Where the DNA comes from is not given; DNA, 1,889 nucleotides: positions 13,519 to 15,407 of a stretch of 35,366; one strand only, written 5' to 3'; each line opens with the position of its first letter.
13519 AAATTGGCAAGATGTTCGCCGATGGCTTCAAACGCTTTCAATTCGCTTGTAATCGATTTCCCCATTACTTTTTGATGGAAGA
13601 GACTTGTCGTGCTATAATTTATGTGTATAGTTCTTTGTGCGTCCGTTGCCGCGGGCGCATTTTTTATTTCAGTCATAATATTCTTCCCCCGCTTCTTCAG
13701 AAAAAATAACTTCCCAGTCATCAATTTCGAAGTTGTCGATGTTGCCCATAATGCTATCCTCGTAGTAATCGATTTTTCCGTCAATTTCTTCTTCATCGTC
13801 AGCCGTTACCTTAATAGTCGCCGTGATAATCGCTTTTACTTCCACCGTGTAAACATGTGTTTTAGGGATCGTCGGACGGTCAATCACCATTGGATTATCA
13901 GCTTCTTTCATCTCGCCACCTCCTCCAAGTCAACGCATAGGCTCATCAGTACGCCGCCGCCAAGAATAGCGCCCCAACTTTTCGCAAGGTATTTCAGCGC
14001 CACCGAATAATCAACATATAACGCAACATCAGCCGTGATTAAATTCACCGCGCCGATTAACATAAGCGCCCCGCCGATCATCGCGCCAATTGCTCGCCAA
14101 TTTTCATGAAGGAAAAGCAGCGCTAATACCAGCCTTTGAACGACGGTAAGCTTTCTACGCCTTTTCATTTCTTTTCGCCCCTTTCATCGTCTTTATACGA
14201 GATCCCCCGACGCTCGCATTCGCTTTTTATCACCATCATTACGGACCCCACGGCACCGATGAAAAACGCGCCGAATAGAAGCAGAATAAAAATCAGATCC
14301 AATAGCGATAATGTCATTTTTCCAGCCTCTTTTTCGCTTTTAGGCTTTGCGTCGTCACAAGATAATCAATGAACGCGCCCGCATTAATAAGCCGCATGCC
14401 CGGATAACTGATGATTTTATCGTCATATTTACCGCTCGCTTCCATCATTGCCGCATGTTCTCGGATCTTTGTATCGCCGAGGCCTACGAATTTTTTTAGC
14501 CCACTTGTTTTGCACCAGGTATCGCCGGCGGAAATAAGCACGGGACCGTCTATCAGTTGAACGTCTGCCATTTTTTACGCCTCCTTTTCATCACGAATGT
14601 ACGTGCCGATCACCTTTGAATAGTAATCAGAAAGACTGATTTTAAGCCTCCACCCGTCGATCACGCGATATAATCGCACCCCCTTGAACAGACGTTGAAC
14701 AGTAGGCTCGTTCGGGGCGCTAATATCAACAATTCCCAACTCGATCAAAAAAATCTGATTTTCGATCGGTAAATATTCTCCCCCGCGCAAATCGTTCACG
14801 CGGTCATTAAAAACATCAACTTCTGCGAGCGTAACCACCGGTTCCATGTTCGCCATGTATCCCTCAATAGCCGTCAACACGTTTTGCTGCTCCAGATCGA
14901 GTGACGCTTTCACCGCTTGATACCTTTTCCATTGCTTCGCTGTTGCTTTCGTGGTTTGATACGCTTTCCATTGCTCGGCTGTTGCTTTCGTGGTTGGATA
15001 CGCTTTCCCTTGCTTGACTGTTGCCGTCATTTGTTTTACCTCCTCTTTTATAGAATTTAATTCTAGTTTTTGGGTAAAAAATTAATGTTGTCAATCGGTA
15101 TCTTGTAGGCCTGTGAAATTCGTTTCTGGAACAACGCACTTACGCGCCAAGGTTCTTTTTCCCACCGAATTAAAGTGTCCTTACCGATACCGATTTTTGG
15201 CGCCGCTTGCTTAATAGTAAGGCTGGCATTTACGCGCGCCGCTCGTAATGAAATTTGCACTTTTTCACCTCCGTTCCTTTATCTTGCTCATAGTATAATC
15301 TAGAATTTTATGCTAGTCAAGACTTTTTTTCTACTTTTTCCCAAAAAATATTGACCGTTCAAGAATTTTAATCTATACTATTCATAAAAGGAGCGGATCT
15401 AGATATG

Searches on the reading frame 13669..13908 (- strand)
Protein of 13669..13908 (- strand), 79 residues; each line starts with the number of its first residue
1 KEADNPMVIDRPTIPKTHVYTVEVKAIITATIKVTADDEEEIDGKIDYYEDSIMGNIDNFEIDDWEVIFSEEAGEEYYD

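Call 95: search_protein_families(library=pfam, proteins=[window:13669-13908:-], max_evalue=0.1)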
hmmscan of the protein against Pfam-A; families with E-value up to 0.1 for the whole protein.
window:13669-13908:- (79 aa): 1 family
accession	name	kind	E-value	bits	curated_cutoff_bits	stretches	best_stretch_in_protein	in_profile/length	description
PF13020.12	NOV_C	-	0.049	14.1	22.1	0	56-78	53-75/91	Protein NO VEIN, C-terminal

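Call 96: search_protein_families(library=phrogs, proteins=[window:13669-13908:-], max_evalue=0.01)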
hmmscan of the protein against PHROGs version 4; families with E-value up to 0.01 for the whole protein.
window:13669-13908:- (79 aa): 0 families

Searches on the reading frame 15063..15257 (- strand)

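Call 95: search_protein_families(library=pfam, proteins=[window:15063-15257:-], max_evalue=0.1)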
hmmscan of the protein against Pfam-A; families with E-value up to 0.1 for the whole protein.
window:15063-15257:- (64 aa): 5 families
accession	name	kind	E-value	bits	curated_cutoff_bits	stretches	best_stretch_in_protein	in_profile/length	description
PF01381.28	HTH_3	-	1.7e-05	25.2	23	1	4-56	1-53/55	Helix-turn-helix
PF13560.12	HTH_31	-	0.00051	20.7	27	1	4-54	6-57/64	Helix-turn-helix domain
PF12844.13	HTH_19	-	0.00074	19.8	30.2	1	4-56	4-56/64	Helix-turn-helix domain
PF13413.12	HTH_25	-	0.009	16.3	24.6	1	4-35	2-33/62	Helix-turn-helix domain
PF00376.29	MerR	-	0.056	13.7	28.2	1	14-35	1-22/38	MerR family regulatory protein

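Call 96: search_protein_families(library=phrogs, proteins=[window:15063-15257:-], max_evalue=0.01)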
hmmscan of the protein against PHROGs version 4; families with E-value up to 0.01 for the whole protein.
window:15063-15257:- (64 aa): 6 families
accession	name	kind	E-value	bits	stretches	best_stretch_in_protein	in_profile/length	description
phrog_11187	-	transcription regulation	0.0015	19.3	1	4-39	12-47/63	transcriptional regulator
phrog_2439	-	transcription regulation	0.0016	18.4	1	3-56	11-64/367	transcriptional regulator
phrog_7950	-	transcription regulation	0.0019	19.2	1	3-37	11-45/68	transcriptional repressor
phrog_6962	-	unknown function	0.0028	18.9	1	4-35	6-37/73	-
phrog_3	-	transcription regulation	0.0029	18.4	1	3-61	92-148/430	transcriptional repressor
phrog_8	-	transcription regulation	0.0047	17.4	1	5-57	165-214/346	transcriptional regulator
